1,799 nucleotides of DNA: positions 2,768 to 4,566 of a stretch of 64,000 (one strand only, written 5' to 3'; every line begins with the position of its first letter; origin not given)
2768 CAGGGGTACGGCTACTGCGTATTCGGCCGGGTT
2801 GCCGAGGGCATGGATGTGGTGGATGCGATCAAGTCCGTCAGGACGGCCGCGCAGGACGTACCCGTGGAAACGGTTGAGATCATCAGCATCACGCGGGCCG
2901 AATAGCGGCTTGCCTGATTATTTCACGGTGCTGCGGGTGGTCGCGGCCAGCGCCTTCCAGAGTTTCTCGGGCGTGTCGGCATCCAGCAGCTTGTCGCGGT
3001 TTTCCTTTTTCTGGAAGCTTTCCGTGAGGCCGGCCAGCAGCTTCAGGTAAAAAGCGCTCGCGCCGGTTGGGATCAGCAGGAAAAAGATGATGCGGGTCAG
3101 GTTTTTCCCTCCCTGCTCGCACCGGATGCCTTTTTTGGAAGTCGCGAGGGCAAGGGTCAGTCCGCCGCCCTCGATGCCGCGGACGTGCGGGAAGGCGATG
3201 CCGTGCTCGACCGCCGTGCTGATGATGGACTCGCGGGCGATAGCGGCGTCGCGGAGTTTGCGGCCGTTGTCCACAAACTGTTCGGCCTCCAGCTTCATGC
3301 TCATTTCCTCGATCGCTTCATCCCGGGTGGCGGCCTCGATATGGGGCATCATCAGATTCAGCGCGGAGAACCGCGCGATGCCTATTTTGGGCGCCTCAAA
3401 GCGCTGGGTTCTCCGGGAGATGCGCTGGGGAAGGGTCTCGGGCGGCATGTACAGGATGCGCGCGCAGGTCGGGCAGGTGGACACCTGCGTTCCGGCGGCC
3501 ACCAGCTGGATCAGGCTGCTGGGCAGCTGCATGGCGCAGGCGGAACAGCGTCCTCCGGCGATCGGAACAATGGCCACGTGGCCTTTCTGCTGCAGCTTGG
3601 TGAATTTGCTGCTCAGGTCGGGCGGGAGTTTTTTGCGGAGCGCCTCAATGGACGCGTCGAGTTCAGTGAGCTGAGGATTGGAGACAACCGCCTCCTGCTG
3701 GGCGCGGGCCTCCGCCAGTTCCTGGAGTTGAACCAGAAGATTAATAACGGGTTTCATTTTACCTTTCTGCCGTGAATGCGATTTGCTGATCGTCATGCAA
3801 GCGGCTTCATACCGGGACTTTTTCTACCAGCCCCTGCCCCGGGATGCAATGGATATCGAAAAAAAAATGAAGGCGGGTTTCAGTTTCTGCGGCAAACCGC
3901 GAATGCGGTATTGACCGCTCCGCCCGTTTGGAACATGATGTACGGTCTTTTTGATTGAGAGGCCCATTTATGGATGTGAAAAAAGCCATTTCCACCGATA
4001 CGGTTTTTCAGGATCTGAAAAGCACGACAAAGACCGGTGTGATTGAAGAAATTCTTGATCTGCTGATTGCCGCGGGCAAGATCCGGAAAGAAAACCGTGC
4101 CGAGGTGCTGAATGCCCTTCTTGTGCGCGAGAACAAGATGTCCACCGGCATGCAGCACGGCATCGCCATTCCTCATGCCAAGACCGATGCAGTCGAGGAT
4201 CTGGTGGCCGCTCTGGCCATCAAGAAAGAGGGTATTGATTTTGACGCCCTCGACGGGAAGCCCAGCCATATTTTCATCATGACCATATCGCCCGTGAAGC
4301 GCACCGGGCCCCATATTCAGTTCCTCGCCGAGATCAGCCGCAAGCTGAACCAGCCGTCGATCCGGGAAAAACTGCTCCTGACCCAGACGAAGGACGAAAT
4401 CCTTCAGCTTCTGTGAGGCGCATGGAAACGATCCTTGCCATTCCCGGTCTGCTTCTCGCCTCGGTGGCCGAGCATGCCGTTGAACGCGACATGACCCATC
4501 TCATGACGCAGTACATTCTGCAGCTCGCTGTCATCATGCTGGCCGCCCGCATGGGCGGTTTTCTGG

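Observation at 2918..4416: Divergent pair: zinc-ribbon coiled-coil protein fused to an EIIA-Ntr domain, opposite a canonical PtsN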

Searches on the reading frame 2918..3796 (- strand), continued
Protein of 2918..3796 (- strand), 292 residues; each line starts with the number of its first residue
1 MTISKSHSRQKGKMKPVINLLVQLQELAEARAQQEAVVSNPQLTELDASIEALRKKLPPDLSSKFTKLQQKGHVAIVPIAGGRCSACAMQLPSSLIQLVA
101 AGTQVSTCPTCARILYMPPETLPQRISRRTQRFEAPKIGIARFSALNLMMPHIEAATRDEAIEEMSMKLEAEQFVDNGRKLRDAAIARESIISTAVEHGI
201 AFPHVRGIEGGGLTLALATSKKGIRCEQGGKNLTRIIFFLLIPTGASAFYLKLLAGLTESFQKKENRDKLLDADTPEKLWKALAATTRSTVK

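Call 85: search_protein_families(library=pfam, proteins=[L079:7830-8519:-, L079:5935-7722:-, L079:8768-9883:-, L079:4041-5240:-, L079:10893-12098:-, L079:5237-5590:-, L079:5606-5938:-], max_evalue=0.01)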
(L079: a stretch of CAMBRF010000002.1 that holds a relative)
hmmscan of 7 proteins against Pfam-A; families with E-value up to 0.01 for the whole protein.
L079:7830-8519:- (229 aa): 4 families
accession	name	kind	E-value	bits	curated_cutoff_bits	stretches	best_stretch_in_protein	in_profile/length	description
PF00381.24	PTS-HPr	-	1.9e-20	73.2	23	1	9-84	3-77/81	PTS HPr component phosphorylation site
PF16561.11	AMPK1_CBM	-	1.3e-18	67.4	26.8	1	154-224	11-80/85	Glycogen recognition site of AMP-activated protein kinase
PF02922.24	CBM_48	-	3e-05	24.7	22.4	1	152-201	20-72/83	Carbohydrate-binding module 48 (Isoamylase N-terminal domain)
PF22058.2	X25_BaPul_like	-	0.0028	18.1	27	1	161-202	13-57/87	Pullulanase X25 domain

L079:5935-7722:- (595 aa): 29 families (the best 25 are shown)
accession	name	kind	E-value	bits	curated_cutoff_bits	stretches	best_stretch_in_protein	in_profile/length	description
PF06745.19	ATPase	-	1.8e-106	355.1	26.6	2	28-254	1-229/231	KaiC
PF13481.12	AAA_25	-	5.7e-20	72.2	27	2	263-410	10-174/195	AAA domain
PF03796.21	DnaB_C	-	1.9e-12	47.6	27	1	268-336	2-69/255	DnaB-like helicase C terminal domain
PF13401.12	AAA_22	-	9.5e-10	39.3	27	2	288-327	6-45/130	AAA domain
PF00004.35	AAA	-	7.7e-08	33.3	21.2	1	290-410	1-93/131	ATPase family associated with various cellular activities (AAA)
PF13191.12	AAA_16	-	1.3e-07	32.7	32.6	1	276-322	13-59/167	AAA ATPase domain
PF00154.27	RecA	-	3.1e-07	30.6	27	0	254-326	19-91/262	recA bacterial DNA recombination protein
PF01695.23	IstB_IS21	-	3.2e-07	30.5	24.1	1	289-329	94-134/238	IstB-like ATP binding protein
PF05729.18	NACHT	-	4.5e-07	30.3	26.7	0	290-395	3-99/167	NACHT domain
PF24883.2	NPHP3_N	-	4.9e-07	30.5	24.8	1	290-326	25-61/164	Nephrocystin 3, N-terminal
PF12775.13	AAA_7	-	8.9e-06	25.8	25.8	0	287-333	33-81/181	P-loop containing dynein motor region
PF13479.12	AAA_24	-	1.2e-05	25.6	27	1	288-330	3-37/195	AAA domain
PF09848.15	SLFN-g3_helicase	-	1.9e-05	24.6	24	0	290-333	4-49/354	Schlafen group 3, DNA/RNA helicase domain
PF13521.12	AAA_28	-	3.2e-05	24.7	27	0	290-310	2-22/164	AAA domain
PF13245.12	AAA_19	-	4.5e-05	24.1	25.1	0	288-322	12-48/134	AAA domain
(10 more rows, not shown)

L079:8768-9883:- (371 aa): 0 families

L079:4041-5240:- (399 aa): 7 families
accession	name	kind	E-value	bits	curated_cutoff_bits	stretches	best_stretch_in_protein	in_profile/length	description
PF02518.31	HATPase_c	-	6.2e-15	56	26.4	1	300-394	4-110/111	Histidine kinase-, DNA gyrase B-, and HSP90-like ATPase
PF00989.32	PAS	-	3.6e-08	33.9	22.6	1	61-146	3-91/113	PAS fold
PF08448.16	PAS_4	-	8e-08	32.9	23.1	1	66-173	2-110/110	PAS fold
PF13426.13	PAS_9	-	1.1e-06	29.3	27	1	71-170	3-103/103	PAS domain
PF07730.19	HisKA_3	-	1.9e-05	25.5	24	1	192-256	1-65/68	Histidine kinase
PF13581.12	HATPase_c_2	-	4.3e-05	24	27.4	1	305-366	35-107/127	Histidine kinase-like ATPase domain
PF13188.13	PAS_8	-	9e-05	22.7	21.8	1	61-108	3-51/65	PAS domain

L079:10893-12098:- (401 aa): 5 families
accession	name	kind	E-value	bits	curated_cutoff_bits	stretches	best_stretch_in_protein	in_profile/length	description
PF00155.27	Aminotran_1_2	-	6.8e-65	220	19.7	1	42-388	1-358/361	Aminotransferase class I and II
PF01041.23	DegT_DnrJ_EryC1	-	5.5e-07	29.6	19.8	1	113-215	49-145/360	DegT/DnrJ/EryC1/StrS aminotransferase family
PF00266.25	Aminotran_5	-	6.7e-06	25.8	21.5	1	99-216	57-176/371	Aminotransferase class-V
PF01053.26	Cys_Met_Meta_PP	-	3.5e-05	23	27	1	110-218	75-176/381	Cys/Met metabolism PLP-dependent enzyme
PF01212.27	Beta_elim_lyase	-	0.0028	17.5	27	1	63-215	16-168/288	Beta-eliminating lyase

L079:5237-5590:- (117 aa): 1 family
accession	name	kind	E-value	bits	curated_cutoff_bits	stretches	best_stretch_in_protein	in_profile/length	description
PF07689.18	KaiB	-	1.9e-25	88.8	27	1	28-103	1-76/82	KaiB domain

L079:5606-5938:- (110 aa): 1 family
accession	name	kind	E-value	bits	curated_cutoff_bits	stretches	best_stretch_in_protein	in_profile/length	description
PF07689.18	KaiB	-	1.4e-24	86.1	27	1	25-105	1-81/82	KaiB domain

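Call 89: search_protein_families(library=pfam, proteins=[L026:3816-5852:+, L026:5860-7308:+, L026:7346-8317:+, L026:8405-9163:+, L026:8890-9912:+, L043:2006-3034:+, L043:7-357:+, L026:10863-11381:+, L026:11438-12727:+, L026:1788-3830:-], max_evalue=0.001)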
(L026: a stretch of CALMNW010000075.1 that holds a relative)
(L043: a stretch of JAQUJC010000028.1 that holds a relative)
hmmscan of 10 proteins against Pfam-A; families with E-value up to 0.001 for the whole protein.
L026:3816-5852:+ (678 aa): 0 families

L026:5860-7308:+ (482 aa): 5 families
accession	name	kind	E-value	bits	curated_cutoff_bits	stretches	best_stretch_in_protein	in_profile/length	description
PF04552.19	Sigma54_DBD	-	2.7e-56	190.2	22.8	1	325-482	2-159/160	Sigma-54, DNA binding domain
PF04963.19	Sigma54_CBD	-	1.7e-51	175.1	22.9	1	125-310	6-185/185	Sigma-54 factor, core binding domain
PF00309.25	Sigma54_AID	-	6.7e-11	42.3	23.8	1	7-51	2-46/46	Sigma-54 factor, Activator interacting domain (AID)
PF01978.25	TrmB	-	7.8e-06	26.1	25.6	0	167-187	23-43/68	Sugar-specific transcriptional regulator TrmB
PF08281.18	Sigma70_r4_2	-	0.00078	19.5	25.7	0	169-186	29-46/54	Sigma-70, region 4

L026:7346-8317:+ (323 aa): 1 family
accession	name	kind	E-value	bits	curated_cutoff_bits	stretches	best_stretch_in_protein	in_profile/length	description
PF01063.24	Aminotran_4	-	3.3e-38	132.2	28.5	1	57-287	1-222/223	Amino-transferase class IV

L026:8405-9163:+ (252 aa): 0 families

L026:8890-9912:+ (340 aa): 1 family
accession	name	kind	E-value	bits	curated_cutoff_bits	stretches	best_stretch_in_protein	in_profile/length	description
PF08713.17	DNA_alkylation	-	7.5e-59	199.4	21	1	111-327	1-213/213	DNA alkylation repair enzyme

L043:2006-3034:+ (342 aa): 1 family
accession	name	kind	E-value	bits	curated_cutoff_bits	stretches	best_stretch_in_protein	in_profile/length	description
PF01063.24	Aminotran_4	-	4e-40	138.5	28.5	1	76-306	1-222/223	Amino-transferase class IV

L043:7-357:+ (116 aa): 1 family
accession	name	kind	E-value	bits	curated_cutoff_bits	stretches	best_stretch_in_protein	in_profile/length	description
PF01207.24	Dus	-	2.4e-06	27.3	20.4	1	1-54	208-261/311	Dihydrouridine synthase (Dus)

L026:10863-11381:+ (172 aa): 2 families
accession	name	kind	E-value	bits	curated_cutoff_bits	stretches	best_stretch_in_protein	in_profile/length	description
PF01202.28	SKI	-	6.7e-42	143.7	22.1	1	13-163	1-153/159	Shikimate kinase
PF13238.12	AAA_18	-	0.00028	21.8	29.4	1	8-120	2-114/128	AAA domain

L026:11438-12727:+ (429 aa): 2 families
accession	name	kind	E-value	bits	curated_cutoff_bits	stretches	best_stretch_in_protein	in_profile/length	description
PF00528.27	BPD_transp_1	-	1.3e-32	113.5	26.4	1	237-427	2-183/184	Binding-protein-dependent transport system inner membrane component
PF19300.4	BPD_transp_1_N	-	2.8e-05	24.7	23.8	1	1-66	1-66/114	Binding-prot-dependent transport system membrane comp, N-term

L026:1788-3830:- (680 aa): 0 families

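Call 92: find_related_loci(query=A4, collection=metagenome_contigs, flank=8000)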
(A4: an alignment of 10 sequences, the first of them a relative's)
Query A4 (280 aa) in metagenome_contigs; peptide patterns used: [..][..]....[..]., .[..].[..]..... (x = any residue, [..] = any of these).
600 stretches matched a pattern (row limit reached: there are more); 468 encode a relative of the query (tblastn E <= 1e-3); the best 80 are kept; 80 distinct loci.
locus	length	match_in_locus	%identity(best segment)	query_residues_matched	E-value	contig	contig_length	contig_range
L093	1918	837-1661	38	1-280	8e-56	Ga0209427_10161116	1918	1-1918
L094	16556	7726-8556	37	1-280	1e-53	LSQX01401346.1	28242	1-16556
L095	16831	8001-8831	37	1-280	2e-53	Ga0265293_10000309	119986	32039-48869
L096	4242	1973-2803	38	1-280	1e-52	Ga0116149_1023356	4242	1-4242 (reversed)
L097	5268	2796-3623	38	1-280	1e-50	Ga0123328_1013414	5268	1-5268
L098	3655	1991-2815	38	1-280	4e-50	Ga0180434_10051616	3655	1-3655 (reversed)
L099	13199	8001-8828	34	1-280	6e-50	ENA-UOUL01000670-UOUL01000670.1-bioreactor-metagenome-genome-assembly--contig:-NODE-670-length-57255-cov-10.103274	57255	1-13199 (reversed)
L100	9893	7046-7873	38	1-280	9e-50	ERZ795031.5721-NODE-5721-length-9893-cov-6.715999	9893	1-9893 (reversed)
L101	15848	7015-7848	36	1-280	6e-49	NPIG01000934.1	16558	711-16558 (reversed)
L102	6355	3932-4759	36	1-280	8e-49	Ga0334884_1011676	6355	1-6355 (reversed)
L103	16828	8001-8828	35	1-280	5e-48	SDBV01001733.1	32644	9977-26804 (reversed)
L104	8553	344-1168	35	1-280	4e-48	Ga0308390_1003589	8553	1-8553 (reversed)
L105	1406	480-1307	35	1-280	6e-50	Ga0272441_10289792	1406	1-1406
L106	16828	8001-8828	33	1-280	9e-48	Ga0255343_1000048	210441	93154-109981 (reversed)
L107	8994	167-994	36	1-280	8e-48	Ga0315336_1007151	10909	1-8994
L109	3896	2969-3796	34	1-280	4e-47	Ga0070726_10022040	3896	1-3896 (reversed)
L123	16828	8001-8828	34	1-280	3e-44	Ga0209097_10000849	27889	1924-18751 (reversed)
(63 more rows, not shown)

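Call 99: search_protein_families(library=pfam, proteins=[L068:7523-9208:-, L064:7205-9301:+, L034:8879-9295:+, L123:8850-9308:+, L066:10889-11272:-], max_evalue=0.01)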
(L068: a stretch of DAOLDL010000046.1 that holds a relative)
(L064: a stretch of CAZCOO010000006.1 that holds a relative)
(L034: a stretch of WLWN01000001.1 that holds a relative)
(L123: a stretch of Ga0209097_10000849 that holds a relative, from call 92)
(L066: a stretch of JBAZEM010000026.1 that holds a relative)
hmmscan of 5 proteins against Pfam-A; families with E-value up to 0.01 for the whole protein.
L068:7523-9208:- (561 aa): 4 families
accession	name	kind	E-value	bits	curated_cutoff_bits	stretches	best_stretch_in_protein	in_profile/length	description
PF00916.26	Sulfate_transp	-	3.8e-87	292.9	23.2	1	27-390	1-380/380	Sulfate permease family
PF01740.26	STAS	-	1.5e-17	63.7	22.6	1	455-548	12-104/106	STAS domain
PF16983.11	MFS_MOT1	-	0.00093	20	30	1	255-366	14-110/111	Molybdate transporter of MFS superfamily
PF13466.11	STAS_2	-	0.0083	16.7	29.2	0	468-534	13-79/80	STAS domain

L064:7205-9301:+ (698 aa): 3 families
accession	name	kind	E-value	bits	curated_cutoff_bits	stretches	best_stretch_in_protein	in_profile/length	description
PF00654.25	Voltage_CLC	-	2.5e-103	346.4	24.8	1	93-434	1-345/346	Voltage gated chloride channel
PF00571.33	CBS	-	4.6e-08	33.7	24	1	535-588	2-53/57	CBS domain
PF02080.26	TrkA_C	-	6.9e-07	29.5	27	1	631-698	10-69/71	TrkA-C domain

L034:8879-9295:+ (138 aa): 1 family
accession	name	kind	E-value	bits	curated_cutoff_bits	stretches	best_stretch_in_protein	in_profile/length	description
PF02080.26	TrkA_C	-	2.7e-06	27.6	27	1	70-136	10-67/71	TrkA-C domain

L123:8850-9308:+ (152 aa): 1 family
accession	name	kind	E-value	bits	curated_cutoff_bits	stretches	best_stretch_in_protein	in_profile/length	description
PF00027.35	cNMP_binding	-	6.2e-20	71.4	27.5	1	42-121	3-87/89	Cyclic nucleotide-binding domain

L066:10889-11272:- (127 aa): 0 families

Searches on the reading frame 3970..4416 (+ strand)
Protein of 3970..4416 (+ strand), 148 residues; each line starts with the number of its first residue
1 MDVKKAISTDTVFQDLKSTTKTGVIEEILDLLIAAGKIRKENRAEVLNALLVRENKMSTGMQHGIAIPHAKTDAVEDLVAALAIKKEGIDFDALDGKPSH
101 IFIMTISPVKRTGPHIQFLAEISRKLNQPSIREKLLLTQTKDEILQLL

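Call 5: search_protein_families(library=pfam, proteins=[window:3970-4416:+], max_evalue=0.01)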
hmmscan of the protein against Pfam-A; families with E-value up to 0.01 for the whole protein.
window:3970-4416:+ (148 aa): 2 families
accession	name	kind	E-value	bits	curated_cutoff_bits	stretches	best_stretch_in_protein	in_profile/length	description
PF00359.27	PTS_EIIA_2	-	9.9e-33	113.6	27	1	7-148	3-141/144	Phosphoenolpyruvate-dependent sugar phosphotransferase system, EIIA 2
PF07565.18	Band_3_cyto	-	2.1e-07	31.3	34.3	1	2-62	55-115/294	Band 3 cytoplasmic domain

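Call 6: search_protein_families(library=ncbifam, proteins=[window:3970-4416:+], max_evalue=0.01)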
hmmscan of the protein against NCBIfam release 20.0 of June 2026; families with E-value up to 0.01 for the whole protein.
window:3970-4416:+ (148 aa): 10 families
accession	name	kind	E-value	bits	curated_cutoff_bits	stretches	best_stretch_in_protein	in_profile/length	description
TIGR00848.1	fruA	subfamily_domain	4.1e-27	94.6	103.5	1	8-135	3-129/129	fructose PTS transporter subunit IIA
TIGR01419.1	nitro_reg_IIA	equivalog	3.1e-22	79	138.7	1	6-148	5-143/145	PTS IIA-like nitrogen regulatory protein PtsN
NF007389.0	PRK09913.1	equivalog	7.8e-20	71.3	151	1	7-148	4-142/148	PTS fructose transporter subunit IIA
NF007293.0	PRK09765.1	equivalog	5.3e-19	68.2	763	1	1-148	2-149/639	PTS 2-O-a-mannosyl-D-glycerate transporter subunit IIABC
NF008145.0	PRK10896.1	equivalog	5.6e-14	52.2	221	1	9-147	16-152/161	PTS IIA-like nitrogen regulatory protein PtsN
NF011663.0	PRK15083.1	subfamily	7.8e-10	37.4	589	1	7-148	497-634/639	PTS mannitol transporter subunit IICBA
NF008319.0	PRK11109.1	equivalog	2.9e-09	36.7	302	1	8-148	5-139/376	fused PTS fructose transporter subunit IIA/HPr protein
TIGR00834.1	ae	subfamily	4.9e-07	28.2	599.45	1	2-62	52-112/900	anion exchange protein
NF007236.0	PRK09665.1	equivalog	0.0004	20.2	139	1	21-139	15-133/150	PTS galactitol transporter subunit IIA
NF010351.0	PRK13779.1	equivalog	0.008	15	766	1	19-74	16-67/503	bifunctional PTS system fructose-specific transporter subunit IIA/HPr protein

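Call 44: search_solved_structures(query=window:3970-4416:+, max_evalue=0.001, show_alignments=2)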
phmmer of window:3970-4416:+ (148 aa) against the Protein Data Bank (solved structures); distinct sequences matched with E-value up to 0.001: 7.
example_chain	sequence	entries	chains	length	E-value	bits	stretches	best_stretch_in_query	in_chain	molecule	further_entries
2a0j_A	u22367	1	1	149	1.1e-17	67.7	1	40-146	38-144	PTS system, nitrogen regulatory IIA protein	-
4gqx_A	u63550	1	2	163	1.7e-14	57.4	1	5-148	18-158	PTS IIA-like nitrogen-regulatory protein PtsN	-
3urr_A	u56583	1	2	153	6.9e-14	55.4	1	42-148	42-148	PTS IIA-like nitrogen-regulatory protein PtsN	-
1a6j_A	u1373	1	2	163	2.2e-11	47.3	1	45-147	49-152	NITROGEN REGULATORY IIA PROTEIN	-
1a3a_A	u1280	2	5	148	6.1e-07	32.9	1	8-148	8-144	MANNITOL-SPECIFIC EII | PTS SYSTEM, MANNITOL-SPECIFIC IIABC COMPONENT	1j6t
2few_A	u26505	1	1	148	8.1e-06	29.3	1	8-148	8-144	PTS system mannitol-specific EIICBA component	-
3oxp_A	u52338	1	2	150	0.00022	24.7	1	63-147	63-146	Phosphotransferase enzyme II, A component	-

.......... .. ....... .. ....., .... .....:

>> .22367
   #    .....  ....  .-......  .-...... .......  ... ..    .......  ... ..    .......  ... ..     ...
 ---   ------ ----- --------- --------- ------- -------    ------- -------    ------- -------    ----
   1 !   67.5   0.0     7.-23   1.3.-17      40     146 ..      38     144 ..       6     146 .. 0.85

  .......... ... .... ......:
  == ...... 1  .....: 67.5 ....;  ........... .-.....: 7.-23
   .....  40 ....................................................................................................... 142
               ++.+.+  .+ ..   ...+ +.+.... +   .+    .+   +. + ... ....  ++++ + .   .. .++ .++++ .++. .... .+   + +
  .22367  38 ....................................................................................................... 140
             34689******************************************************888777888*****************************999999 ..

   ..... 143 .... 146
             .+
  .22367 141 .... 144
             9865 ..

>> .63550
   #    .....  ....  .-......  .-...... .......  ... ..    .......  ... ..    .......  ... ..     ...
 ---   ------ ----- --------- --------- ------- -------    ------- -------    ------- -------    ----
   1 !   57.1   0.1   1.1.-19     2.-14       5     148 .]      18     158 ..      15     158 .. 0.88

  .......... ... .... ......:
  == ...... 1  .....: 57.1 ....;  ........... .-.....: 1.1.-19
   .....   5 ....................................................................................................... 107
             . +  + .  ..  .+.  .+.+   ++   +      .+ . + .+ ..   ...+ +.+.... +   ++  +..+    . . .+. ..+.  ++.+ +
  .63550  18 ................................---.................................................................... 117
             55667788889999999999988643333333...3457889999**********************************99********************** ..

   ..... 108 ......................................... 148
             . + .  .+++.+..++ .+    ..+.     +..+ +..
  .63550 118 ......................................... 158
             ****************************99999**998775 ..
